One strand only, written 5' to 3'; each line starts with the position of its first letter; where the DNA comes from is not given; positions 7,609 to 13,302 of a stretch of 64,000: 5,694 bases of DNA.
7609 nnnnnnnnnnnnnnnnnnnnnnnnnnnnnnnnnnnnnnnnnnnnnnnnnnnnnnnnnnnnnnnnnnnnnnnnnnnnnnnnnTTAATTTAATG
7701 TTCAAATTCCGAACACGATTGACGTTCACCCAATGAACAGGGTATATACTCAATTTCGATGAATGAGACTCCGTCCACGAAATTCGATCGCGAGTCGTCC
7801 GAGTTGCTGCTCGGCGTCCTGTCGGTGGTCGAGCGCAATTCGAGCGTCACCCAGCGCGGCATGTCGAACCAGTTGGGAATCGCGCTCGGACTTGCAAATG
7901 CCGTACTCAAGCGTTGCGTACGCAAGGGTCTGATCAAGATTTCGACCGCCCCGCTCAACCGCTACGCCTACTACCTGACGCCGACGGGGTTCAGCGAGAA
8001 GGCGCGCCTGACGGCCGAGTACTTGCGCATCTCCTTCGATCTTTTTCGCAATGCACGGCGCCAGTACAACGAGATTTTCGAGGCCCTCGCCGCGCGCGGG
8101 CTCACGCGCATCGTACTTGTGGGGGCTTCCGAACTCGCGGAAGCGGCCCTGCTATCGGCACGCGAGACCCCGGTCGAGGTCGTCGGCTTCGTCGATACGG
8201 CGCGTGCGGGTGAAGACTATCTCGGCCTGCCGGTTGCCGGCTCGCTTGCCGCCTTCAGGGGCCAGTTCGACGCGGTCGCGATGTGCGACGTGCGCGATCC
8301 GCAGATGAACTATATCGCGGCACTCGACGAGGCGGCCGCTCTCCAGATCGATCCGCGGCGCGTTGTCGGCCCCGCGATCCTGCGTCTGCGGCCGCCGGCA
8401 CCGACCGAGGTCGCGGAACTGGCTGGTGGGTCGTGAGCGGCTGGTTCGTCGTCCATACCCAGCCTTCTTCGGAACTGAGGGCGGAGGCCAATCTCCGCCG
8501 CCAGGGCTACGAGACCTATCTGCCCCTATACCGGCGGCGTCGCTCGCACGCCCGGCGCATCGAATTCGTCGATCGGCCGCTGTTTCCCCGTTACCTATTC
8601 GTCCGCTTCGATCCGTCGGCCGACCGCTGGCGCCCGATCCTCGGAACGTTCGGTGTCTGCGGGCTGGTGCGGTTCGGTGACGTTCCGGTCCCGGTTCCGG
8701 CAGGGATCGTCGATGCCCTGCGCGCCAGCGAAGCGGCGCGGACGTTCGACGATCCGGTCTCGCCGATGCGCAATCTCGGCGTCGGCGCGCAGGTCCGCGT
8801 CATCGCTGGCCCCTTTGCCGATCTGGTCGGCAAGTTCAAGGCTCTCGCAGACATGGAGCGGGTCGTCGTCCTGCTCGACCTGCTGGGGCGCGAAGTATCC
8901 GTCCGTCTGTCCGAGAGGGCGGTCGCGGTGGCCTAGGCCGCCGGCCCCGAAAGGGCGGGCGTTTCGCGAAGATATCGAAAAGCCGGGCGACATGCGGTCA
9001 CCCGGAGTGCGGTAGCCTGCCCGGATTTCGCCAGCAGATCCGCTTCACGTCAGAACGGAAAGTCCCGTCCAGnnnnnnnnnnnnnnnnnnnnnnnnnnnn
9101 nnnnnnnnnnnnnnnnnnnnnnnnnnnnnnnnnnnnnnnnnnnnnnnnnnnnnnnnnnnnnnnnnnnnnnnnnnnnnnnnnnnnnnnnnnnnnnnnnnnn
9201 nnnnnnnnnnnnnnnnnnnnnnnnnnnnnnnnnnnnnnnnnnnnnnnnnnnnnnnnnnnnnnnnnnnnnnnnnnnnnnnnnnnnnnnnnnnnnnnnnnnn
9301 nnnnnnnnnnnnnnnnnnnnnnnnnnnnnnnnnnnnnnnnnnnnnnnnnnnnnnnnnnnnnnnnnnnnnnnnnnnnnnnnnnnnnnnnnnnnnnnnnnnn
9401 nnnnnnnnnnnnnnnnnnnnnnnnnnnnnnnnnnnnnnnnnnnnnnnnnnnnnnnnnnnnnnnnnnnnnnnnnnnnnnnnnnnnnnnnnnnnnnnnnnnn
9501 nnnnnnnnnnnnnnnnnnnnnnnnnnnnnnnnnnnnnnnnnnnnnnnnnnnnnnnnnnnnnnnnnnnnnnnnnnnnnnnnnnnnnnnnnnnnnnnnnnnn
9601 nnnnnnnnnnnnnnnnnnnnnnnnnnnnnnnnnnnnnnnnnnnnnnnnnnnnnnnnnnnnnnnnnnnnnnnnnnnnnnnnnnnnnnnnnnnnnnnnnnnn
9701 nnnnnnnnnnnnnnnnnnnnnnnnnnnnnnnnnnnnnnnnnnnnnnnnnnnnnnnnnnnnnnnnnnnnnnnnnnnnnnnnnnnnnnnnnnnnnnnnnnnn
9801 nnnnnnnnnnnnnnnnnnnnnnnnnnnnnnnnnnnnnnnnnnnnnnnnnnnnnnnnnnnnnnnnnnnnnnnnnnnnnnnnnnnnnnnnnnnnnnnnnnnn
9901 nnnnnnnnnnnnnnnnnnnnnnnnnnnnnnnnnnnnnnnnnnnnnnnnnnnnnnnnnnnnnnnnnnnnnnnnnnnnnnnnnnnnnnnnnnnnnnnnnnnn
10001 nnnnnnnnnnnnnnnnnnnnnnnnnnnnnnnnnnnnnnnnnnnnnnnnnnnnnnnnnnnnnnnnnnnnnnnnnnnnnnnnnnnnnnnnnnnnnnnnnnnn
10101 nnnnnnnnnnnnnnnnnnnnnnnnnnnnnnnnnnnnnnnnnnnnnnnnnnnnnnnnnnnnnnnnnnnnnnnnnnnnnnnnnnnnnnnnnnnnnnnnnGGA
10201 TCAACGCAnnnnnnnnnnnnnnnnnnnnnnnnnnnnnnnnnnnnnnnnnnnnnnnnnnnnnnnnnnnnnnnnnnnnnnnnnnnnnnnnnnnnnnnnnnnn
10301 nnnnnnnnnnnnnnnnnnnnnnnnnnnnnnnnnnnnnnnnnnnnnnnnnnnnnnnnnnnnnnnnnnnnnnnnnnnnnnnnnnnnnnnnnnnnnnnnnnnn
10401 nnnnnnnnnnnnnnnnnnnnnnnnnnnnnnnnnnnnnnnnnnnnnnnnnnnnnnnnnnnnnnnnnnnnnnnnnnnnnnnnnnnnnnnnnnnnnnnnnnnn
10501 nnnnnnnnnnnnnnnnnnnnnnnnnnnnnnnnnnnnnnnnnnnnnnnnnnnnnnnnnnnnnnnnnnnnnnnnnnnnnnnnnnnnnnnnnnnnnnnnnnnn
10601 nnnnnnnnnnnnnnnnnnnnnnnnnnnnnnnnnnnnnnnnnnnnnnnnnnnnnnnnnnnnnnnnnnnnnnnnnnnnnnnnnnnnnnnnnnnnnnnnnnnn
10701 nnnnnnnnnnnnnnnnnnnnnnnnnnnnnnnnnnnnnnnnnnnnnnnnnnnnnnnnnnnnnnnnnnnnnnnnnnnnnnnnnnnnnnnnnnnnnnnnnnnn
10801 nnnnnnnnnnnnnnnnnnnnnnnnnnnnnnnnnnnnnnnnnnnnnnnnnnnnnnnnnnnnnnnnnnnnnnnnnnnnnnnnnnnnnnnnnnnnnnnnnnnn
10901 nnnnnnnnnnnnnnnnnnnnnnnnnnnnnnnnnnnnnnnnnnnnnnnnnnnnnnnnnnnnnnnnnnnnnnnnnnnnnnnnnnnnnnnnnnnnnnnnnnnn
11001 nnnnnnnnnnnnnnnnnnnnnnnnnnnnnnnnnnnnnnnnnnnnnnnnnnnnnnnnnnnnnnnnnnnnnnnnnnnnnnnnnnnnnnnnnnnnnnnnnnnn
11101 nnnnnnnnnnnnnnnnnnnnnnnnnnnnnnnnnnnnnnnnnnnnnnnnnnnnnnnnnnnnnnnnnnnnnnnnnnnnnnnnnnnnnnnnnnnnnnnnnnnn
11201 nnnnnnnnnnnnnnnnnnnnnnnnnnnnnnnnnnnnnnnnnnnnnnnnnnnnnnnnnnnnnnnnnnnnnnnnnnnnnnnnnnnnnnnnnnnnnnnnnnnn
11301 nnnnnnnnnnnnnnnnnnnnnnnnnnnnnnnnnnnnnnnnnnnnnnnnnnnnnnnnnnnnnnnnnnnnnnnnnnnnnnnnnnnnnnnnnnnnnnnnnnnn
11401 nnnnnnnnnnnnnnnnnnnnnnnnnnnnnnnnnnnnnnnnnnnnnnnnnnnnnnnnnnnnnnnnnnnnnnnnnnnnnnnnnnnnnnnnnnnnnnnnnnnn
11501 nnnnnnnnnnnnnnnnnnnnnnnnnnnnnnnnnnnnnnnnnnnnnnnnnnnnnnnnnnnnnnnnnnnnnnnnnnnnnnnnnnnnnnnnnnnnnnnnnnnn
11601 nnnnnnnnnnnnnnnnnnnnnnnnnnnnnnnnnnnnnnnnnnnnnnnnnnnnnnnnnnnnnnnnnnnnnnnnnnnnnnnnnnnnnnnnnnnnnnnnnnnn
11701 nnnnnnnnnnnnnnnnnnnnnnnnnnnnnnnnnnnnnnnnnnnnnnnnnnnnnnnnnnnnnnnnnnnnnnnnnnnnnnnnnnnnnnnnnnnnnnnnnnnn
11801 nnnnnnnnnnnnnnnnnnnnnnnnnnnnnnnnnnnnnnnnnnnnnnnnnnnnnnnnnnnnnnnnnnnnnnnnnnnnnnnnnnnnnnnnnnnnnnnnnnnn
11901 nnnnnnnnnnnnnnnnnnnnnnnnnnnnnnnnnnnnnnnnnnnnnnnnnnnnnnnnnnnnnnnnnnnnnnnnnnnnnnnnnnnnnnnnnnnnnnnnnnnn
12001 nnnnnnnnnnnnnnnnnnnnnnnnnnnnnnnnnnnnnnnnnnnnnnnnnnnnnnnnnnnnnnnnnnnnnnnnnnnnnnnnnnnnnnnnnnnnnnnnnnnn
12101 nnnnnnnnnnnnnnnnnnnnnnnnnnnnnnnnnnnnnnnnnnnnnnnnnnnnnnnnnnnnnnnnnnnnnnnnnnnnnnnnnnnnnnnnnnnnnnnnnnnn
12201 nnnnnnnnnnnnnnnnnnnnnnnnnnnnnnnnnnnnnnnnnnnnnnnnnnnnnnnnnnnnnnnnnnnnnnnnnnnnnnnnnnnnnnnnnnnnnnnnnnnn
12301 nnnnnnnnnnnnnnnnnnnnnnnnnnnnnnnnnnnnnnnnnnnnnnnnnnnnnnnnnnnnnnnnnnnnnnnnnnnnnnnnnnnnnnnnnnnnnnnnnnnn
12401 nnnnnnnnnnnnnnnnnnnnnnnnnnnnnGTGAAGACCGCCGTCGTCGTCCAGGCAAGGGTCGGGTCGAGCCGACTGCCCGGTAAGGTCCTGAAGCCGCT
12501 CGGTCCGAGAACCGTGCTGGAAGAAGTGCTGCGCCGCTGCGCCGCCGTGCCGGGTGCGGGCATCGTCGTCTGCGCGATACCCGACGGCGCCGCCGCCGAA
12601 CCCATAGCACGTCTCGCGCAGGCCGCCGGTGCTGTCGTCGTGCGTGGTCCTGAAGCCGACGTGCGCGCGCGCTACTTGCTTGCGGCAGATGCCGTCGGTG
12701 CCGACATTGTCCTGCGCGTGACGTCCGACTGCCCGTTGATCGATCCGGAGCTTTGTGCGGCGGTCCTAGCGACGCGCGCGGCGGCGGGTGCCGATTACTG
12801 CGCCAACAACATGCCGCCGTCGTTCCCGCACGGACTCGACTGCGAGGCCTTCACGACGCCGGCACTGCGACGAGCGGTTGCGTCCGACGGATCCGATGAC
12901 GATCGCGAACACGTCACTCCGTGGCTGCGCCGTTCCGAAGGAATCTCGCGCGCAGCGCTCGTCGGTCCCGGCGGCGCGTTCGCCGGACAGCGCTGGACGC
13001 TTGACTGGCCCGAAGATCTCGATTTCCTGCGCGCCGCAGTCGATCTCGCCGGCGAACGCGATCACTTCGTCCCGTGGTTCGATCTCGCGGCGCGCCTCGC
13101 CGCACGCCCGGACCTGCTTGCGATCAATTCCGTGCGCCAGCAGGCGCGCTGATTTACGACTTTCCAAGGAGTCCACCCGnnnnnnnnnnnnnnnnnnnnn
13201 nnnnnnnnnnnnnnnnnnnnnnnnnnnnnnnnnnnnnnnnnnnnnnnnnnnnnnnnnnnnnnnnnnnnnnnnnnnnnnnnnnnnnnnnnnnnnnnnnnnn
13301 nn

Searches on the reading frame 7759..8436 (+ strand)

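Call 56: search_protein_families(library=pfam, proteins=[window:7759-8436:+], max_evalue=0.001)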
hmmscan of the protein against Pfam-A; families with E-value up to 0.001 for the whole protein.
window:7759-8436:+ (225 aa): 1 family
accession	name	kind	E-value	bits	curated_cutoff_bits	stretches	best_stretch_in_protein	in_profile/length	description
PF13412.12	HTH_24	-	1.8e-06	27.9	21.9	1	16-60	4-48/48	Winged helix-turn-helix DNA-binding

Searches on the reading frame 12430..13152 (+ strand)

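Call 45: search_protein_families(library=pfam, proteins=[window:12430-13152:+], max_evalue=0.001)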
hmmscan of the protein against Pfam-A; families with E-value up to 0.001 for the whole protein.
window:12430-13152:+ (240 aa): 2 families
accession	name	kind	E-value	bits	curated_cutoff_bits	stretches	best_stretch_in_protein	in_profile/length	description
PF02348.25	CTP_transf_3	-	1.6e-18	67.7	22.6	1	4-172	1-168/217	Cytidylyltransferase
PF12804.13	NTP_transf_3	-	1.1e-06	29.3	27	1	18-136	15-131/160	MobA-like NTP transferase domain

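Call 47: search_protein_families(library=ncbifam, proteins=[window:12430-13152:+], max_evalue=0.0001)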
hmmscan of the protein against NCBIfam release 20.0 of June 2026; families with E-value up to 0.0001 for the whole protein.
window:12430-13152:+ (240 aa): 5 families
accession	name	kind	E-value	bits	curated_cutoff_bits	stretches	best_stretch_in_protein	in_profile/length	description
NF009905.0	PRK13368.1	subfamily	3.5e-13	49.5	255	1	1-128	1-126/243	3-deoxy-manno-octulosonate cytidylyltransferase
NF003952.0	PRK05450.1-5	subfamily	8.5e-11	41.5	193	1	1-117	1-117/250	3-deoxy-manno-octulosonate cytidylyltransferase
NF003950.0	PRK05450.1-3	subfamily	1.9e-08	33.9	234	1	1-115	1-116/248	3-deoxy-manno-octulosonate cytidylyltransferase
NF003948.0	PRK05450.1-1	equivalog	2e-07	30.5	281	1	1-119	4-123/248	3-deoxy-manno-octulosonate cytidylyltransferase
TIGR00466.1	kdsB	equivalog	2.3e-05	23.9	155.2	1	2-122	2-122/241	3-deoxy-manno-octulosonate cytidylyltransferase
